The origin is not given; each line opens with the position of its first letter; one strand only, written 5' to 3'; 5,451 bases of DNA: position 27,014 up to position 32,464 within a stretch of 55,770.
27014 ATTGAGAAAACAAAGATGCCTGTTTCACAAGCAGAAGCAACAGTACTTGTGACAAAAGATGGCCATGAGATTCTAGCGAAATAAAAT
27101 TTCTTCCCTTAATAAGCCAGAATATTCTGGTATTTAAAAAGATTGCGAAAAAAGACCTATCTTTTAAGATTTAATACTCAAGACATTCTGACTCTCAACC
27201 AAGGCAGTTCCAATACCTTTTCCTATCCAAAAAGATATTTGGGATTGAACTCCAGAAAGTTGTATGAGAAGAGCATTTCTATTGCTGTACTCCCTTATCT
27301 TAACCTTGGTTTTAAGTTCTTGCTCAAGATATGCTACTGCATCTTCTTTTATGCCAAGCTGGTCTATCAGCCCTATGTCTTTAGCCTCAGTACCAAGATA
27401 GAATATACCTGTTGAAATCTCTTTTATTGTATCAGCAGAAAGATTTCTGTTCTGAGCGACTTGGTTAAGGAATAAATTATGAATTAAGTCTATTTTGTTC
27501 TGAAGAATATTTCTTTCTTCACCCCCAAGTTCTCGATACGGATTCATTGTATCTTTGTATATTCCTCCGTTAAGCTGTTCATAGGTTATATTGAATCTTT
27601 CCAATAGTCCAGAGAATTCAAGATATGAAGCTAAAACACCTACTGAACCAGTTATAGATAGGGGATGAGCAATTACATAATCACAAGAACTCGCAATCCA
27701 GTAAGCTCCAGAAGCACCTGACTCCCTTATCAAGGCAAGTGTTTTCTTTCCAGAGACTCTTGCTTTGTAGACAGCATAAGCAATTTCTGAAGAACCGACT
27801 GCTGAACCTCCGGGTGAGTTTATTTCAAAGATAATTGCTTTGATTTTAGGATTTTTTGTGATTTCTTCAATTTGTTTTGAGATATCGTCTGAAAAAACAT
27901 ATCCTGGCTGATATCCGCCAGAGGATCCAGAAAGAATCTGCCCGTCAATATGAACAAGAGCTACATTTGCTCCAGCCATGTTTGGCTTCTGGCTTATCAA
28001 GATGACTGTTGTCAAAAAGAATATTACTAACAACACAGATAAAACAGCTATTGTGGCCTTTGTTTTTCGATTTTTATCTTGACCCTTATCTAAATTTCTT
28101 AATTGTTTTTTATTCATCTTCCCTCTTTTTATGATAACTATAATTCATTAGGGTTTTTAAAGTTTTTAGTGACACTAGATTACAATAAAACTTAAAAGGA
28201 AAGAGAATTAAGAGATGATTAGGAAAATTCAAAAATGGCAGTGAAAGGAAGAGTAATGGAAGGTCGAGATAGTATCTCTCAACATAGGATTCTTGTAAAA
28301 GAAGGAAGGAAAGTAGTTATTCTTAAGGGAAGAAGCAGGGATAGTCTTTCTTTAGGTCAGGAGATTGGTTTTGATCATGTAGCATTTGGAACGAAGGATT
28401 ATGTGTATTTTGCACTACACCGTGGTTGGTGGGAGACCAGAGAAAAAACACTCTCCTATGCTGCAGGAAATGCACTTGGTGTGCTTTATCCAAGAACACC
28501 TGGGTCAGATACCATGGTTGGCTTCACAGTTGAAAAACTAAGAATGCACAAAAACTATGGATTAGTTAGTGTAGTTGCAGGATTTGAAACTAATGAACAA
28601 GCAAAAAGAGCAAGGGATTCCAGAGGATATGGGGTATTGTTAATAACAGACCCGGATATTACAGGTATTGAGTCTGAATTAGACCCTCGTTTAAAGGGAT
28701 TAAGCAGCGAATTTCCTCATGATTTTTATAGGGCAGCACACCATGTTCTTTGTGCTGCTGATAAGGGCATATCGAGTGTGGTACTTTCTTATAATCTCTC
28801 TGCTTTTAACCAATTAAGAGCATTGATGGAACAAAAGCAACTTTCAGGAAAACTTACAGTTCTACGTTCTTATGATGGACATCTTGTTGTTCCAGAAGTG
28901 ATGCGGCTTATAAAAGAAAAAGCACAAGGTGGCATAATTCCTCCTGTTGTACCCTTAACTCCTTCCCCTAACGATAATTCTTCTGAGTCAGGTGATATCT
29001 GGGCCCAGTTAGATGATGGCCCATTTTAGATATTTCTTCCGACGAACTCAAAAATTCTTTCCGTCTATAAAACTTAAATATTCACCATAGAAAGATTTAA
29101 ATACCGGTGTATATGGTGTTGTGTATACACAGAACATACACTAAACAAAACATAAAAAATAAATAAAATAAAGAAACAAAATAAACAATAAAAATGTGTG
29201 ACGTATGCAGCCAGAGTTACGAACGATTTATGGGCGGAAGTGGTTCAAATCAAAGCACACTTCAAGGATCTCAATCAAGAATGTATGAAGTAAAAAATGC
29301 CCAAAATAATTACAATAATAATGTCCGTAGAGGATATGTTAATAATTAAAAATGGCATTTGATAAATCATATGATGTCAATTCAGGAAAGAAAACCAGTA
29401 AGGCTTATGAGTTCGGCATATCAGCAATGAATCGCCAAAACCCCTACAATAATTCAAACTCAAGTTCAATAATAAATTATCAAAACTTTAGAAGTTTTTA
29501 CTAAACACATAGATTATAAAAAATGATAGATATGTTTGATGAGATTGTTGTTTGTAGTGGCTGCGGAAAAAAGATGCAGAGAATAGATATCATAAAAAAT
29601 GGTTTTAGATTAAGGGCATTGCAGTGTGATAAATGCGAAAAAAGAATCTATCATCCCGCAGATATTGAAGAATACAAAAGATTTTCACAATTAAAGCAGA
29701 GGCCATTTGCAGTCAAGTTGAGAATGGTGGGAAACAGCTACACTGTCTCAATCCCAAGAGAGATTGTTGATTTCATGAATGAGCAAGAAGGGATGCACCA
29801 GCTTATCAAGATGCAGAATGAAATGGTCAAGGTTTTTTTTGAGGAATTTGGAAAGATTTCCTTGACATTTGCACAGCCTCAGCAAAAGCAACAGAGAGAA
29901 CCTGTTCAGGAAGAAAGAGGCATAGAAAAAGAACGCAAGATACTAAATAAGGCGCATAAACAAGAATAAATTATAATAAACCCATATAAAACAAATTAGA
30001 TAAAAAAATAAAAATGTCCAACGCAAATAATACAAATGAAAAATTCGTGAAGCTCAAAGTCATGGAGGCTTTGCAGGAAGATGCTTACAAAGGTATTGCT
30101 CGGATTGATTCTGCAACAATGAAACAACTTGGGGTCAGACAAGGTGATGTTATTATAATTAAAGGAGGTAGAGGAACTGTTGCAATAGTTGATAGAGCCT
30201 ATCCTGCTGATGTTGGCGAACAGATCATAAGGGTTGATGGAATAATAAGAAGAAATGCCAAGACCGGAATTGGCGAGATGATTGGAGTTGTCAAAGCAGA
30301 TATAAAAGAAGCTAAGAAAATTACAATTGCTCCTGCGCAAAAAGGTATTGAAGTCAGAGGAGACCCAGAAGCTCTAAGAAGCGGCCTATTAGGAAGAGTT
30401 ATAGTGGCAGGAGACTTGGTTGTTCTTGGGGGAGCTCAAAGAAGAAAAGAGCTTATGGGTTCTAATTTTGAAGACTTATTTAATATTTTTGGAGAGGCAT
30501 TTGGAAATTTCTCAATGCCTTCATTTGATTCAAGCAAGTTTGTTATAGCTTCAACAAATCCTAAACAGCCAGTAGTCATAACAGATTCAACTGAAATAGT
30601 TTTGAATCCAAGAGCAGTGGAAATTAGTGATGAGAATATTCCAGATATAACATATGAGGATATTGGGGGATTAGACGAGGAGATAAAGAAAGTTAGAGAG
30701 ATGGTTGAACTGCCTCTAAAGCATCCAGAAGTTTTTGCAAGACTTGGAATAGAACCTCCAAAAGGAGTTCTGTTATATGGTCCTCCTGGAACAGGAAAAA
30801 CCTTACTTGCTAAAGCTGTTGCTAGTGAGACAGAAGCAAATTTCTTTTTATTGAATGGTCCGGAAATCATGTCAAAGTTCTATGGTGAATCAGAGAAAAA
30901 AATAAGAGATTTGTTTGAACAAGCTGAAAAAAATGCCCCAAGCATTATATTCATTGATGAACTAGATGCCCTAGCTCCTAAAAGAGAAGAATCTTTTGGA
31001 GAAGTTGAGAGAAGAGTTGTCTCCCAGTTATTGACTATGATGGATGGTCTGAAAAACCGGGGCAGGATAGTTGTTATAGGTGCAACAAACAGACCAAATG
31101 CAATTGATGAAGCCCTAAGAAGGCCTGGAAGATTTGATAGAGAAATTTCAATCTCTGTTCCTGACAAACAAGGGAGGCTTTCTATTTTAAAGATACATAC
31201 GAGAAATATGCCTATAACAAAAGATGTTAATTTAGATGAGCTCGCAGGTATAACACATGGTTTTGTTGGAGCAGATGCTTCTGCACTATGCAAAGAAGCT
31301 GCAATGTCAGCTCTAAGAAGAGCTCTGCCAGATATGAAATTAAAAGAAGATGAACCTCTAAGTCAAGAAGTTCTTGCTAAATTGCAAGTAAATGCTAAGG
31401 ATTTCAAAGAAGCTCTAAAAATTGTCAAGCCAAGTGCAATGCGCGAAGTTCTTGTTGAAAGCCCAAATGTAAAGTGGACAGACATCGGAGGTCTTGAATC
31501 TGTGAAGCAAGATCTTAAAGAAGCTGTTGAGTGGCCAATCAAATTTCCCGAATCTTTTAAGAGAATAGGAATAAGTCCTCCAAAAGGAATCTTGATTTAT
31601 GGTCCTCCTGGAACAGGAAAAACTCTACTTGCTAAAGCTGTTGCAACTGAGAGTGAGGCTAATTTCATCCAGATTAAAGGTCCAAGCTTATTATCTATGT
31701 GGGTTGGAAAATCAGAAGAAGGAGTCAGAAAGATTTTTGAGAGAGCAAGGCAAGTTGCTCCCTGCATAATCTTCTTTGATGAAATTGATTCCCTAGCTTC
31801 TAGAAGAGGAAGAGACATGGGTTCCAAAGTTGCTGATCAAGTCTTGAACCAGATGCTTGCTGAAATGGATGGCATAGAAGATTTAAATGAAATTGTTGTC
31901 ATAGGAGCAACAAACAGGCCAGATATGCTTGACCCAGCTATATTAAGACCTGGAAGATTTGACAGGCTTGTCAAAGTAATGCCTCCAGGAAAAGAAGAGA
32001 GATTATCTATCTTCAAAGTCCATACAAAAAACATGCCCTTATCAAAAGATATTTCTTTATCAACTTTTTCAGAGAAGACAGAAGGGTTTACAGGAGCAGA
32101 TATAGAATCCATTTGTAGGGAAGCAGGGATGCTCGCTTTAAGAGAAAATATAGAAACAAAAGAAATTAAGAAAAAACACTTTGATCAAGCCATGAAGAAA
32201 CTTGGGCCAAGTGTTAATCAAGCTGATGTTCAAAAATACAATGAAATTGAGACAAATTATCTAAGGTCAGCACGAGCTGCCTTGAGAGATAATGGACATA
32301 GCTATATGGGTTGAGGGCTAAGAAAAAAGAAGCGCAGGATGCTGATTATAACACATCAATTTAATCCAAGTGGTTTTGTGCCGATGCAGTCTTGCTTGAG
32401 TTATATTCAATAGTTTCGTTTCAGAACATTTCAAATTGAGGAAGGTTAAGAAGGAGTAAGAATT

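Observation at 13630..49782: Family of at least five intergenic two-level hairpins with a conserved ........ core and covarying stems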

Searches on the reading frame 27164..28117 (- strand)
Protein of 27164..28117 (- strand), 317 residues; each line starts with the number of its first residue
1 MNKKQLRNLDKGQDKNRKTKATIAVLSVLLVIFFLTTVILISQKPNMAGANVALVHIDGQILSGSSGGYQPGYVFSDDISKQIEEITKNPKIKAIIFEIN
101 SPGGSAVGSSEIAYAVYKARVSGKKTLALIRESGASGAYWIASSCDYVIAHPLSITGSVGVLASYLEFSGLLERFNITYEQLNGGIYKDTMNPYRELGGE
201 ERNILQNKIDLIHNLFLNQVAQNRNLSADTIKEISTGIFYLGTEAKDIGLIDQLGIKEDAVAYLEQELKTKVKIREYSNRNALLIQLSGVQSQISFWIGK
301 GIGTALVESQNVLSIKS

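Call 61: search_protein_families(library=pfam, proteins=[window:27164-28117:-], max_evalue=0.001)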
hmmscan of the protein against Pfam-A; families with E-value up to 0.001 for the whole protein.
window:27164-28117:- (317 aa): 2 families
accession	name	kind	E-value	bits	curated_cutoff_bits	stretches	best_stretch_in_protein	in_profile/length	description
PF01343.23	Peptidase_S49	-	4.2e-40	137.7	24.9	1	120-269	3-152/154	Peptidase family S49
PF25145.1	NfeD1b_N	-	2e-05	24.7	40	1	80-162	20-98/189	NfeD1b, N-terminal domain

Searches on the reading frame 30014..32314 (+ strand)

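Call 34: search_protein_families(library=pfam, proteins=[window:30014-32314:+], max_evalue=0.01)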
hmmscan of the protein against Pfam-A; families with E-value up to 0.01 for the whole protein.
window:30014-32314:+ (766 aa): 49 families (the best 25 are shown)
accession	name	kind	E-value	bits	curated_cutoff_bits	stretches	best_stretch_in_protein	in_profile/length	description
PF00004.35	AAA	-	8.1e-98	324.4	21.2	2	252-381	1-130/131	ATPase family associated with various cellular activities (AAA)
PF17862.7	AAA_lid_3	-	1.4e-32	111.2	27.2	2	679-724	1-44/45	AAA+ lid domain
PF02359.24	CDC48_N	-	4.9e-24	84.8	35.1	1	13-96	1-84/85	Cell division protein 48 (CDC48), N-terminal domain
PF05496.18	RuvB_N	-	3.3e-16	59.9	27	2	247-328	31-104/159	Holliday junction DNA helicase RuvB P-loop domain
PF13191.12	AAA_16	-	3.9e-14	53.9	32.6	2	249-354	24-136/167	AAA ATPase domain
PF23902.1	AAA_lid_PRS2_C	-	2e-11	44.3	34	1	661-730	2-70/73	PRS2 AAA+ lid C-terminal domain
PF07724.20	AAA_2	-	2.5e-11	44.3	27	2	252-345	6-101/166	AAA domain (Cdc48 subfamily)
PF06068.19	TIP49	-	2.1e-10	40.8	23.8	2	524-569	51-98/347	TIP49 P-loop domain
PF13401.12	AAA_22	-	2.7e-10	41.1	27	1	252-302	8-52/130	AAA domain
PF07728.20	AAA_5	-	4e-10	40.3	22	1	251-328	1-86/139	AAA domain (dynein-related subfamily)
PF13173.12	AAA_14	-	2.2e-09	37.8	27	2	252-320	5-74/129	AAA domain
PF13671.12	AAA_33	-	9e-09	36.2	27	1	252-359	2-79/143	AAA domain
PF20720.3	nSTAND3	-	1.6e-08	34.8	27.2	1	252-328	20-83/155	Novel STAND NTPase 3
PF09336.16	Vps4_C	-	3.2e-08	33.9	21.3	1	711-744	22-55/61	Vps4 C terminal oligomerisation domain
PF02933.23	CDC48_2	-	5.6e-08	32.8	22.4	1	115-204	3-64/64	Cell division protein 48 (CDC48), domain 2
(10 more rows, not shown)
